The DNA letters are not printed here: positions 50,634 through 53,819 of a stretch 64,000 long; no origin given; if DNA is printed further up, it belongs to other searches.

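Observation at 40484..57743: T2SS operon contiguous with two giant S53-FN3 protease paralogs: a probable dedicated, second-messenger-gated protease-secretion island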

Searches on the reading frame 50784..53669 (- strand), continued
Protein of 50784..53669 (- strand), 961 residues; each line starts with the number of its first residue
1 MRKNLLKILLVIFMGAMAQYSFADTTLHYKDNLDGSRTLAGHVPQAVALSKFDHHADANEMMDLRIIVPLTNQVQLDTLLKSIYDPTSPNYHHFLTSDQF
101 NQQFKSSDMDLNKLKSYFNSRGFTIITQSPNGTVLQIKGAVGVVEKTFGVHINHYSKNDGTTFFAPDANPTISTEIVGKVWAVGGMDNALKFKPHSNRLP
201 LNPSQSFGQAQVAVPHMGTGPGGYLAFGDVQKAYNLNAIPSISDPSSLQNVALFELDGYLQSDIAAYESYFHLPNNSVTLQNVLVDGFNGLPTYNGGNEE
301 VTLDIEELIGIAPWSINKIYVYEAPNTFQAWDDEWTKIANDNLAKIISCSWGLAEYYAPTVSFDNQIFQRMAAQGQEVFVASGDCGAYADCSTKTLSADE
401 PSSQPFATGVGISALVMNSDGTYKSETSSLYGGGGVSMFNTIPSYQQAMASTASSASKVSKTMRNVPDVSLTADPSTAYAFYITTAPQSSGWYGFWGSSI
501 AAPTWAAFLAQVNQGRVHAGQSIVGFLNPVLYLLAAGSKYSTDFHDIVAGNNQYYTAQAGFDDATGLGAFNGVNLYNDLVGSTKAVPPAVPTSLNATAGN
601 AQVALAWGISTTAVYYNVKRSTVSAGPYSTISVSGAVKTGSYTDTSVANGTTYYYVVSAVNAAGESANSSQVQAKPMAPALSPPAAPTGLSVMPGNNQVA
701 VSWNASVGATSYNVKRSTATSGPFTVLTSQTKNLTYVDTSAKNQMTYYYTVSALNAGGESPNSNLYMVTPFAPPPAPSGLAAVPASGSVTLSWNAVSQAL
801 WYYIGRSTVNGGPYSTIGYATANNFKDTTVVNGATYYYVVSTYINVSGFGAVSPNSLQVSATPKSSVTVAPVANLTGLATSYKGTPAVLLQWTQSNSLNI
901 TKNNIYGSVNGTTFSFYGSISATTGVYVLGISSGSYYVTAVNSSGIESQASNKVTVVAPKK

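Call 16: find_encoding_contigs(protein=P0015, flank=10000, max_places=3)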
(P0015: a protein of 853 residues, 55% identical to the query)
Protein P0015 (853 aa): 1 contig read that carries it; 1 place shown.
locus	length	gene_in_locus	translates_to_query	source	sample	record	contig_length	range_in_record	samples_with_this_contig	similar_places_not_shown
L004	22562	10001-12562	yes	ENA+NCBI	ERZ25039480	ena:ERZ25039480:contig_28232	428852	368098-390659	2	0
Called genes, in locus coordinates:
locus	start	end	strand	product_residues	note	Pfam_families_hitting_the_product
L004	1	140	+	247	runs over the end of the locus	-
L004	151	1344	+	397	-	PF01566:Nramp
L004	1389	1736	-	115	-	-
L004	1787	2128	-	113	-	PF07238:PilZ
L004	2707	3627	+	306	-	-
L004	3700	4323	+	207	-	-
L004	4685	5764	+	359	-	PF02463:SMC_N (weak), PF13175:AAA_15, PF13476:AAA_23 (weak), PF13304:AAA_21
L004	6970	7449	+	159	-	PF01548:DEDD_Tnp_IS110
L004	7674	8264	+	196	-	PF02371:Transposase_20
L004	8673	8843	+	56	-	-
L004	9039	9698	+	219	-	PF03006:HlyIII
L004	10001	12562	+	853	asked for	PF09286:Pro-kuma_activ, PF00041:fn3 (faint), PF01108:Tissue_fac (faint), PF25833:Fn3_SaeA_3rd (faint)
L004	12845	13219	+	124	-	-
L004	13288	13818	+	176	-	PF07660:STN (faint), PF21305:type_II_gspD_N0 (weak)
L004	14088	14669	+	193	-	PF03958:Secretin_N, PF00263:Secretin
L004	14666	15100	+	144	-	PF00263:Secretin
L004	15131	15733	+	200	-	PF05157:MshEN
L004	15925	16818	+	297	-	PF00437:T2SSE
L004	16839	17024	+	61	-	PF28597:T2SSF_N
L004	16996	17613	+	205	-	PF00482:T2SSF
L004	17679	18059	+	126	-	PF00482:T2SSF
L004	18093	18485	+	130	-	PF07963:N_methyl, PF08334:T2SSG, PF22434:PilW_C (weak)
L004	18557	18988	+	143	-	-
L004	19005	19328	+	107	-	-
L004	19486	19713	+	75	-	-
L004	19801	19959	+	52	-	-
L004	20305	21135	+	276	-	PF21687:T2SSK_1st (weak)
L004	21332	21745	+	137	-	-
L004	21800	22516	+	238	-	PF05137:PilN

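Call 18: find_related_loci(query=A1, collection=genome_contigs, flank=10000)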
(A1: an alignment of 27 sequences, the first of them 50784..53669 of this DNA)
Query A1 (961 aa) in genome_contigs; peptide patterns used: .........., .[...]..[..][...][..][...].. (x = any residue, [..] = any of these).
598 stretches matched a pattern (row limit reached: there are more); 489 encode a relative of the query (tblastn E <= 1e-3); the best 80 are kept; 79 distinct loci.
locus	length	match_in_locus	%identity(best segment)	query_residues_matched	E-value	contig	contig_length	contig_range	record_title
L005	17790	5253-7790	58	1-864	0e+0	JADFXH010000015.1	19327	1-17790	MAG: Candidatus Omnitrophota bacterium isolate nDJH13bin20 nDJH13_bin20_NODE_15_length_19327_cov_9.428698, whole genome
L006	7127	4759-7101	54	5-949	0e+0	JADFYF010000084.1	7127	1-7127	MAG: Candidatus Omnitrophota bacterium isolate nDJH6bin18 nDJH6_bin18_NODE_84_length_7127_cov_2.089429, whole genome sho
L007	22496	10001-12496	55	12-957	0e+0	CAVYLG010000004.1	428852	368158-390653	MAG: Candidatus Omnitrophota bacterium isolate MFD01476.bin.2.120 genome assembly, contig: contig_28232, whole genome sh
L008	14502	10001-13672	47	2-959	0e+0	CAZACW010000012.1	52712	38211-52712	MAG TPA_asm: uncultured Planctomycetales bacterium isolate SRP273308_co1_408 genome assembly, contig: NODE_636_length_52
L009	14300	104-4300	46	1-911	0e+0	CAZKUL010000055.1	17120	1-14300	MAG TPA_asm: uncultured Planctomycetales bacterium isolate binchicken_co241_121 genome assembly, contig: NODE_3220_lengt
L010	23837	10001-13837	46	30-956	0e+0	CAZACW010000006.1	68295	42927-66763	MAG TPA_asm: uncultured Planctomycetales bacterium isolate SRP273308_co1_408 genome assembly, contig: NODE_421_length_68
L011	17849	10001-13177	44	6-864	0e+0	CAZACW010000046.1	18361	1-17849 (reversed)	MAG TPA_asm: uncultured Planctomycetales bacterium isolate SRP273308_co1_408 genome assembly, contig: NODE_3311_length_1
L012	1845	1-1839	53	103-907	0e+0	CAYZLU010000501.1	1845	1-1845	MAG TPA_asm: uncultured Planctomycetales bacterium isolate binchicken_co241_372 genome assembly, contig: NODE_111020_len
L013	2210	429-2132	52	3-580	0e+0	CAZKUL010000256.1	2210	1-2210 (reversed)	MAG TPA_asm: uncultured Planctomycetales bacterium isolate binchicken_co241_121 genome assembly, contig: NODE_81171_leng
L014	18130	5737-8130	45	6-945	3e-174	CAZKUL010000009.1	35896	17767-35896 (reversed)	MAG TPA_asm: uncultured Planctomycetales bacterium isolate binchicken_co241_121 genome assembly, contig: NODE_1091_lengt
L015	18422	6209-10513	40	39-958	2e-167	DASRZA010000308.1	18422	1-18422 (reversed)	MAG TPA_asm: Armatimonadota bacterium isolate SMAG_U13960 k141_514887, whole genome shotgun sequence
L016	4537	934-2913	47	39-868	1e-150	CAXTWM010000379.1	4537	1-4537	MAG TPA_asm: uncultured Armatimonadales bacterium isolate public_SRR13126859_metawrap_bin.2 genome assembly, contig: pub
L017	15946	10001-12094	43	39-893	1e-146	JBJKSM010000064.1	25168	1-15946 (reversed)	MAG: Thermodesulfovibrionales bacterium isolate Bin_82 S1Ck127_1020467_flag_0_multi_12.9947_len_25168, whole genome shot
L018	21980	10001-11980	46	39-871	6e-146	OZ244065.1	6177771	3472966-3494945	MAG: Capsulimonadaceae bacterium isolate b96f50d5-ec74-4825-8ec0-1eb044643813 genome assembly, chromosome: 1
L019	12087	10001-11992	41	37-872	2e-141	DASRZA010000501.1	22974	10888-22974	MAG TPA_asm: Armatimonadota bacterium isolate SMAG_U13960 k141_553048, whole genome shotgun sequence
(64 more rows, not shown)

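Call 96: predict_structure(alignment_id=A1)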
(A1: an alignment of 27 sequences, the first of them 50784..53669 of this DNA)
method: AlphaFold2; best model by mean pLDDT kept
length: 961 residues; sequences in the alignment: 27
mean_pLDDT: 80.4   pTM: 0.63
mean pLDDT of the five models: 80.4, 78.8, 78.7, 75.3, 74.4
residues with pLDDT >= 90: 287; 70-90: 472; 50-70: 147; < 50: 55
segments of 3 or more residues with pLDDT < 50: 15-26, 202-215, 555-565, 582-584, 866-870
pLDDT, mean of each block of 10 residues (from residue 1): 61 50 50 91 84 95 92 87 77 85 91 97 94 94 97 91 92 93 86 81 43 59 87 86 77 90 89 83 83 68 91 91 87 92 94 75 89 93 71 69 87 84 79 68 65 53 73 86 74 87 92 85 80 58 55 46 54 81 61 91 93 89 81 81 91 92 77 82 84 84 90 93 88 90 88 88 89 78 87 85 91 88 90 89 64 85 60 64 70 68 82 79 75 77 72 72 38
secondary structure, 60 per line:
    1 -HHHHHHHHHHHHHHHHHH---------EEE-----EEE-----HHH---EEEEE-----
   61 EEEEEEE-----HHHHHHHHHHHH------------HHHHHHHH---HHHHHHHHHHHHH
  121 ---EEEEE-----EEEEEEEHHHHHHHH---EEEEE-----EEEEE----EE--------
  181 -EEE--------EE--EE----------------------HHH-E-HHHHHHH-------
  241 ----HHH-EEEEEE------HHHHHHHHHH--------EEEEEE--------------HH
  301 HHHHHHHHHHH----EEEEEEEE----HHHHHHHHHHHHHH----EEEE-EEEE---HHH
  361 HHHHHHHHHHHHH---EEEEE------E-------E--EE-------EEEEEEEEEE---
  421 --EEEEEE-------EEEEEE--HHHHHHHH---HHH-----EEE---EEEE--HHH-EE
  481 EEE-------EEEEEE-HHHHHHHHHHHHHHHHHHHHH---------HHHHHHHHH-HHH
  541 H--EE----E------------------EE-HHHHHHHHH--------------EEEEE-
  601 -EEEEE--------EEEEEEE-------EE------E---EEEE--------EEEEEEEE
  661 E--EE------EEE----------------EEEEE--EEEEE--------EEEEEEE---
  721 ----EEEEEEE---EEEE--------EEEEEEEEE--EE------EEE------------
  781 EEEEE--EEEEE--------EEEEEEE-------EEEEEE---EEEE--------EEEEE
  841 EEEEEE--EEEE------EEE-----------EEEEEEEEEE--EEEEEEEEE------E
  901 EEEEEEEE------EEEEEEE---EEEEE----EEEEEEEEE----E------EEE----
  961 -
elements in order (helices of 4 or more, strands of 3 or more residues): H2-19 E29-31 E37-39 E51-55 E61-67 H73-84 H97-104 H108-120 E124-128 E134-140 H141-148 E152-156 E162-166 E182-184 H227-233 E249-254 H261-270 E279-284 H299-311 E316-323 H328-341 E346-349 E351-354 H358-373 E377-381 E408-417 E423-428 E436-441 H444-451 E463-465 E469-472 E479-483 E491-496 H498-518 H528-536 H538-541 H572-580 E595-599 E602-606 E615-621 E641-644 E653-661 E672-674 E691-695 E698-702 E711-717 E725-731 E735-738 E747-755 E766-768 E781-785 E788-792 E801-807 E815-820 E824-827 E836-846 E849-852 E859-861 E873-882 E885-893 E900-908 E915-921 E925-929 E934-942 E954-956

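Call 98: fold_search(model_id=the predicted structure, library=pdb)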
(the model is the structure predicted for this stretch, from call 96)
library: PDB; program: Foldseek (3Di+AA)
matches with E <= 10: 1904; with E <= 0.001: 710
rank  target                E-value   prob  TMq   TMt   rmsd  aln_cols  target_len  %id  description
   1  1t1e                  8.3e-32  1.00  0.48  0.83   4.0       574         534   26  High Resolution Crystal Structure of the Intact Pro-Kumamolisin, a Sedolisin Type Proteinase (previously called Kumamoly (released 2004-08-03)
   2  3edy                  8.8e-26  1.00  0.45  0.76   4.6       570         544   20  Crystal Structure of the Precursor Form of Human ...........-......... 1 (released 2008-11-18)
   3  3ee6_A                2.1e-24  1.00  0.44  0.77   5.5       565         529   19  Crystal Structure Analysis of Tripeptidyl peptidase -I (released 2008-11-25)
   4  6tpw                  2.0e-20  1.00  0.13  0.27  14.7       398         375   18  Crystal structures of FNIII domain one through four of the human leucocyte common antigen-related protein ( LAR) (released 2020-05-13)
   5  1sio_A                6.1e-18  1.00  0.31  0.81   3.9       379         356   32  Structure of Kumamolisin-As complexed with a covalently-bound inhibitor, AcIPF (released 2004-03-30)
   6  1sio_B                7.1e-18  1.00  0.32  0.81   4.1       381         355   32  Structure of Kumamolisin-As complexed with a covalently-bound inhibitor, AcIPF (released 2004-03-30)
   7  1zvk_A                7.8e-18  1.00  0.32  0.82   3.0       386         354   30  Structure of Double mutant, D164N, E78H of Kumamolisin-As (released 2006-05-23)
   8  1zvj                  7.8e-18  1.00  0.32  0.81   4.3       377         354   32  Structure of Kumamolisin-AS mutant, D164N (released 2006-05-23)
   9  1sn7                  9.5e-18  1.00  0.32  0.82   4.2       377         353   33  KUMAMOLISIN-AS, APOENZYME (released 2004-06-01)
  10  9ba4_A                9.5e-18  1.00  0.18  0.18  22.3       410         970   15  Full-length cross-linked Contactin 2 (CNTN2) (released 2024-07-17)
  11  1sio_C                2.5e-17  1.00  0.31  0.82   3.1       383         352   30  Structure of Kumamolisin-As complexed with a covalently-bound inhibitor, AcIPF (released 2004-03-30)
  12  3t1w                  4.4e-17  1.00  0.17  0.29  12.1       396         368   16  Structure of the four-domain fragment Fn7B89 of oncofetal fibronectin (released 2012-03-21)
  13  4ne7                  4.6e-17  1.00  0.31  0.79   4.4       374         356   32  Crystal Structure of engineered Kumamolisin-As from Alicyclobacillus sendaiensis, Northeast Structural Genomics Consorti (released 2013-11-20)
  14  1gt9_1                5.9e-17  1.00  0.31  0.80   4.1       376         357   33  High resolution crystal structure of a thermostable serine-carboxyl type proteinase, kumamolisin (kscp) (released 2002-06-13)
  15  1fnf                  5.9e-17  1.00  0.17  0.31  13.0       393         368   18  FRAGMENT OF HUMAN FIBRONECTIN ENCOMPASSING TYPE-III REPEATS 7 THROUGH 10 (released 1996-01-29)
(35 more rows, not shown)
